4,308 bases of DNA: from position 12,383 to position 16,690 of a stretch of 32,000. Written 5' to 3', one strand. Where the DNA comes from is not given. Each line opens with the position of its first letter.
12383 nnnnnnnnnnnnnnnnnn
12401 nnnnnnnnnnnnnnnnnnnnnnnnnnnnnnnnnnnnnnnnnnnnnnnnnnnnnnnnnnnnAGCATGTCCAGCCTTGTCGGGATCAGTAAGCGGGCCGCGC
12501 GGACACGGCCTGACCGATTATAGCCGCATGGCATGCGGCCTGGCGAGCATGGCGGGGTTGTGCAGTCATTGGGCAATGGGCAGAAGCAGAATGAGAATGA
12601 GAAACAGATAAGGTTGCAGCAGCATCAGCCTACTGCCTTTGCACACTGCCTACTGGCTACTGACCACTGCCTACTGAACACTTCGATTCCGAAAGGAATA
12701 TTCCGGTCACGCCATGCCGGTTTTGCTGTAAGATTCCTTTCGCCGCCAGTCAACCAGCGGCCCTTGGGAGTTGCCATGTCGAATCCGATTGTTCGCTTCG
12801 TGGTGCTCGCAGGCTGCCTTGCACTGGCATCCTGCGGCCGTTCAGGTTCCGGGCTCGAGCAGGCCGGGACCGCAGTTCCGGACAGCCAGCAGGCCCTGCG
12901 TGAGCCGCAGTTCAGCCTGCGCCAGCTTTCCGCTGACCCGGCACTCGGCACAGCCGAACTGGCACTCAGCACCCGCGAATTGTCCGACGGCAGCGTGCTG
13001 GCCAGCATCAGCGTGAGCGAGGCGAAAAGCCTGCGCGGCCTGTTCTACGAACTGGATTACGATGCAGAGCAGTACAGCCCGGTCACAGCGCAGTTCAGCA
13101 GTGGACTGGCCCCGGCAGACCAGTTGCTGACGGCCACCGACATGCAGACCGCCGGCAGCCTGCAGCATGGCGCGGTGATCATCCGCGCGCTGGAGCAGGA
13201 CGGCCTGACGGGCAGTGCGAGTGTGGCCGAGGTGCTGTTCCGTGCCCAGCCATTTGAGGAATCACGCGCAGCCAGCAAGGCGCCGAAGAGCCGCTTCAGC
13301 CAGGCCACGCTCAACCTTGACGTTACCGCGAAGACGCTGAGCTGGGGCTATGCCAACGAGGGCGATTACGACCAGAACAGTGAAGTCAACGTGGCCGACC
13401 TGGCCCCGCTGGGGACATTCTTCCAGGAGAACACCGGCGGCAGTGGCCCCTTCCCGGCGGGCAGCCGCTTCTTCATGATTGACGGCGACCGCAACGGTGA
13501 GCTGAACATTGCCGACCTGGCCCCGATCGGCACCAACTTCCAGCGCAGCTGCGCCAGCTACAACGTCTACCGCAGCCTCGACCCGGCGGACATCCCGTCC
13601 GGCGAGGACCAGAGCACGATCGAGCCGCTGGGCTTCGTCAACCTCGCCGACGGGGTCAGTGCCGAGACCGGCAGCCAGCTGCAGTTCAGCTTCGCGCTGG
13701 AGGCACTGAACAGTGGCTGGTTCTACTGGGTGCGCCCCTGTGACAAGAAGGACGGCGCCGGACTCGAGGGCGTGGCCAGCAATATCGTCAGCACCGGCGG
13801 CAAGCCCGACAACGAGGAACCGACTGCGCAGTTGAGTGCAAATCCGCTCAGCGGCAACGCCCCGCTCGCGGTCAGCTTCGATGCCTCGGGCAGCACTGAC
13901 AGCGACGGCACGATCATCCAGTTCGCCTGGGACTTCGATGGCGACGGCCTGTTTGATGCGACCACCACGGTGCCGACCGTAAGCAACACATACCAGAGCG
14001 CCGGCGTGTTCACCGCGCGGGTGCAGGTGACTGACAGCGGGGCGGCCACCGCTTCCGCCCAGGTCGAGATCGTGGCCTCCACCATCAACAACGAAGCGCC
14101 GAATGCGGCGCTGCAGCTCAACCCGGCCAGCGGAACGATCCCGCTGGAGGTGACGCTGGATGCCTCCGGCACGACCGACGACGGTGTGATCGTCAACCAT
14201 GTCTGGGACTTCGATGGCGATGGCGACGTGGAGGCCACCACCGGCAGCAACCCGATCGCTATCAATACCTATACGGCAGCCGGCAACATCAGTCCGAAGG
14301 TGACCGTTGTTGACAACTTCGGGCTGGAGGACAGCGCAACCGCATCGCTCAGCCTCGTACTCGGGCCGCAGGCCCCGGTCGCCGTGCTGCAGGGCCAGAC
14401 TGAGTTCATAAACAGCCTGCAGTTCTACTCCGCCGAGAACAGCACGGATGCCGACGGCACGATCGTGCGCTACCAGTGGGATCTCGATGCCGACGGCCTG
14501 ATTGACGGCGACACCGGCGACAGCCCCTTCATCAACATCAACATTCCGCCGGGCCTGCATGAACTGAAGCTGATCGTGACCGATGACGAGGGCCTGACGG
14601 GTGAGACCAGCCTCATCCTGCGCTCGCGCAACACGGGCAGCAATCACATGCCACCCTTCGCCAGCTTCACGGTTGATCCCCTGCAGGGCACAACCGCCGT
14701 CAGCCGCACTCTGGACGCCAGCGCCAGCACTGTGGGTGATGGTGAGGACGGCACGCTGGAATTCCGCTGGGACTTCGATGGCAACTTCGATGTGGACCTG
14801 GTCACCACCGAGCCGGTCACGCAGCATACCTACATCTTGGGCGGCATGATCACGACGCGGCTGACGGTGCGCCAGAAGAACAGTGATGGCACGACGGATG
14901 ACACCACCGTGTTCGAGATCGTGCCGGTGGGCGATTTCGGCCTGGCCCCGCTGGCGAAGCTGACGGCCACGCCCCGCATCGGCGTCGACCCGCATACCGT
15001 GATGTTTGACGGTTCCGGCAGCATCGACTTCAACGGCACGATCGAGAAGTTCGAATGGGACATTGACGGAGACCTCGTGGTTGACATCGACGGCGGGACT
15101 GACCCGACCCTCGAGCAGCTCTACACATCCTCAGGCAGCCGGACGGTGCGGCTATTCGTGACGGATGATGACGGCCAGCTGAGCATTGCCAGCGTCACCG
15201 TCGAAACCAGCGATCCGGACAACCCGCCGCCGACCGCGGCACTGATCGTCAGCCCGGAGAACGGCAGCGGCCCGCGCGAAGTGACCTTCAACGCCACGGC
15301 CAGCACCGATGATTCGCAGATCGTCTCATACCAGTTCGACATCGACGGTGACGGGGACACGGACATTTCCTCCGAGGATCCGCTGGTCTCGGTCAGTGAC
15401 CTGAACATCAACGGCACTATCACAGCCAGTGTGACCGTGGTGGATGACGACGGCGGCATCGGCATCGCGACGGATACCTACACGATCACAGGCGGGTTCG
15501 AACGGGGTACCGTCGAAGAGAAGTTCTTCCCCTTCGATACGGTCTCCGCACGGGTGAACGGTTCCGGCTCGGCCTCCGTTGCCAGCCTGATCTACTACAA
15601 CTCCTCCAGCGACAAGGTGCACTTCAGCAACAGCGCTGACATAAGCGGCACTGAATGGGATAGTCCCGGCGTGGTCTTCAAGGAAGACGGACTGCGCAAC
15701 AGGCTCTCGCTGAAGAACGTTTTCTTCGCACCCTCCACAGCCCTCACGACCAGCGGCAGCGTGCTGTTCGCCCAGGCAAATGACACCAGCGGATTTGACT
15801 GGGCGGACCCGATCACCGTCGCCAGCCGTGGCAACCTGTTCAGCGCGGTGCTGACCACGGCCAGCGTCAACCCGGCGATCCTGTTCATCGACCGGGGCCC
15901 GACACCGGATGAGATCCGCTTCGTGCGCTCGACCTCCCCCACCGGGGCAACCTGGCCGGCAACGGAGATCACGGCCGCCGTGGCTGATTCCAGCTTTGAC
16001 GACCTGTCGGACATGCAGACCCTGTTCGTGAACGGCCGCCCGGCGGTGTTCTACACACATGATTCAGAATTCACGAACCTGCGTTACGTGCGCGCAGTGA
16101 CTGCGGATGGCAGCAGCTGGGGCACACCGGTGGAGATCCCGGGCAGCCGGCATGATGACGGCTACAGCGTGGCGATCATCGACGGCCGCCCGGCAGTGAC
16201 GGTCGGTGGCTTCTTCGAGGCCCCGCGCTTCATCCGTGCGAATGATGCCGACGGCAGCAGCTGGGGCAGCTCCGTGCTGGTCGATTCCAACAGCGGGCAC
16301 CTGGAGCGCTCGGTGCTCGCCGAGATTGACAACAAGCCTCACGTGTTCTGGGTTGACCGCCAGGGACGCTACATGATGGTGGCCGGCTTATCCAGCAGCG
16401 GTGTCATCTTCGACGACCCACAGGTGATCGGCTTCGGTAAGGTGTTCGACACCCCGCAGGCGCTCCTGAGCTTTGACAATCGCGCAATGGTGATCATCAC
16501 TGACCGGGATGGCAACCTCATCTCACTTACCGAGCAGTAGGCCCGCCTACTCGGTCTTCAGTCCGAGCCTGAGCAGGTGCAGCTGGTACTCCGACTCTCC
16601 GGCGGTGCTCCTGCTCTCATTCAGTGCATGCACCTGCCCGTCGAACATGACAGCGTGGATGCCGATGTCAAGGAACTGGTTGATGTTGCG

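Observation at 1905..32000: Shared ~130-aa N-terminal module joined to different C-terminal architectures (domain shuffling in 8 lipoproteins)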

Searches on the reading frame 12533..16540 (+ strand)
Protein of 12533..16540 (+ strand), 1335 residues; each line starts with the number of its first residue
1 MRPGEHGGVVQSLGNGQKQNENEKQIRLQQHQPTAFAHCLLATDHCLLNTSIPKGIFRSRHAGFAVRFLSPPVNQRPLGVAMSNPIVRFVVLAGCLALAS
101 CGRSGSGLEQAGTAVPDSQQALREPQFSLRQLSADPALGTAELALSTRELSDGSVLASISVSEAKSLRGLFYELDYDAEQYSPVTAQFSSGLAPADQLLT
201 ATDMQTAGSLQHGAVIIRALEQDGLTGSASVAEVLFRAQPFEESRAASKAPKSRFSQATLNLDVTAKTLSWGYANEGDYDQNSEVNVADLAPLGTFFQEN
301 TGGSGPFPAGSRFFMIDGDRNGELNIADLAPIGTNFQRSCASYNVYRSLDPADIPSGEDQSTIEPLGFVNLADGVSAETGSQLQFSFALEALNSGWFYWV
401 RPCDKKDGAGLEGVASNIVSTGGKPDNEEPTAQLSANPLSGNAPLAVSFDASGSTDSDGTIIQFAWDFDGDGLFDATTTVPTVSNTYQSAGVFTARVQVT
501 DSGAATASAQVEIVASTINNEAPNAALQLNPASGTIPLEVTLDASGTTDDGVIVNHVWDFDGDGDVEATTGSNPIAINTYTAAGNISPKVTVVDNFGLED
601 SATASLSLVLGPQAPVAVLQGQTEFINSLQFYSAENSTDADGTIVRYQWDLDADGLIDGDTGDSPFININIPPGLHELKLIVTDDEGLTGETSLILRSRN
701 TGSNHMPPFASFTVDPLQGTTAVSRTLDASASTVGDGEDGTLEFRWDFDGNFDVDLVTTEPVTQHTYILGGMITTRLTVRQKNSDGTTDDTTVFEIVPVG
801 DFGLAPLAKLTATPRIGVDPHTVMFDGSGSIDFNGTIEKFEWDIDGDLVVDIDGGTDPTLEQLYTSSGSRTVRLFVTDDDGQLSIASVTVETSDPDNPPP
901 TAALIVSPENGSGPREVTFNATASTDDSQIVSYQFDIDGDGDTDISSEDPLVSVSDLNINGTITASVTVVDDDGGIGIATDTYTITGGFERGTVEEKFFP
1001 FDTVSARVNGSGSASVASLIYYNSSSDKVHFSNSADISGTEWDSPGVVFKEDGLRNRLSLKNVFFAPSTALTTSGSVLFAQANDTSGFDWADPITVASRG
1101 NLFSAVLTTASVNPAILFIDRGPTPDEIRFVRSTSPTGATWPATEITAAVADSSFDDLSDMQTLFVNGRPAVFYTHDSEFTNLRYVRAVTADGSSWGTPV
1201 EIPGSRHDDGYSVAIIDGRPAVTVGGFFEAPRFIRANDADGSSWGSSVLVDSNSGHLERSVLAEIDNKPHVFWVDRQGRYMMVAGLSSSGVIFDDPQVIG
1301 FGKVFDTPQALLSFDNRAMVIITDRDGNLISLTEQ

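Call 4: search_protein_families(library=pfam, proteins=[window:12533-16540:+], max_evalue=0.1)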
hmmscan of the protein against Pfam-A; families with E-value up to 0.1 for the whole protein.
window:12533-16540:+ (1335 aa): 4 families
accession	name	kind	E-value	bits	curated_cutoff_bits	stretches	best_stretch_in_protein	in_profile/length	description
PF18911.6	PKD_4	-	4.4e-48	161.7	27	6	427-513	1-83/85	PKD domain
PF00801.26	PKD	-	3.3e-25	88.3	23.5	2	432-510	2-77/80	PKD domain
PF22352.2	K319L-like_PKD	-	1.3e-21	76.8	27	4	447-513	14-82/84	K319L-like, PKD domain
PF23368.1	DUF7092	-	0.00074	20.5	24.5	0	866-923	11-60/77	Domain of unknown function (DUF7092)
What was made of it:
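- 12776..16540 (+): PKD lipoprotein gene (about 1254 aa from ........; the longest ORF starts at 12533). It lacks the N-module. It has 6 PKD domains and a C-terminal repeat region with the NGRPAV blade motif. It is divergently transcribed from C1. Pfam PKD_4 4.4e-48, 6 stretches (call 4).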

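Call 54: search_protein_families(library=ncbifam, proteins=[window:12776-16540:+], max_evalue=0.01)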
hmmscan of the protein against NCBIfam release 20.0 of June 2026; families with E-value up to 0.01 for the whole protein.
window:12776-16540:+ (1254 aa): 2 families
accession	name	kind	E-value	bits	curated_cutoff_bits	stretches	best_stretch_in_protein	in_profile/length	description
NF058578.1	CPR_pilus_PamR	equivalog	0.0017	17.3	300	0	398-435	202-239/297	pilus system RbmA-like protein PamR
NF047847.2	SS_mature_LptM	equivalog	0.0098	16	27.7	0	1-24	1-24/31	LPS translocon maturation chaperone LptM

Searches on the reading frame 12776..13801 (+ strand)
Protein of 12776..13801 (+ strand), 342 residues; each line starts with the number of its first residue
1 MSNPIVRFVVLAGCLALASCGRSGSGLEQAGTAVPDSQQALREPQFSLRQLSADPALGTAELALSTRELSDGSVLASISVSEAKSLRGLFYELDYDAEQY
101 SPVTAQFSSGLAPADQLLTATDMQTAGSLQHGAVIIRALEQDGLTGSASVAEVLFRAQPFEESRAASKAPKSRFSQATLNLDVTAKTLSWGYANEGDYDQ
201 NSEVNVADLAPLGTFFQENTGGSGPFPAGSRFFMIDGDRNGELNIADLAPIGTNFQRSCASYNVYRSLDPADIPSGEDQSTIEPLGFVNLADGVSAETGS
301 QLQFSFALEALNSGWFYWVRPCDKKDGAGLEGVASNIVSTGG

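Call 70: search_protein_families(library=pfam, proteins=[window:12776-13801:+], max_evalue=1)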
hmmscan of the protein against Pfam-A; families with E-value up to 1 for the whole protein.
seq(342 aa): 1 family
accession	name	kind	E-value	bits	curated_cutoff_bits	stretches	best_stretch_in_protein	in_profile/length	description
PF13627.12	LptM_cons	-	0.18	12.2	27.3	1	9-24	3-18/23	LPS-assembly lipoprotein LptM, conserved region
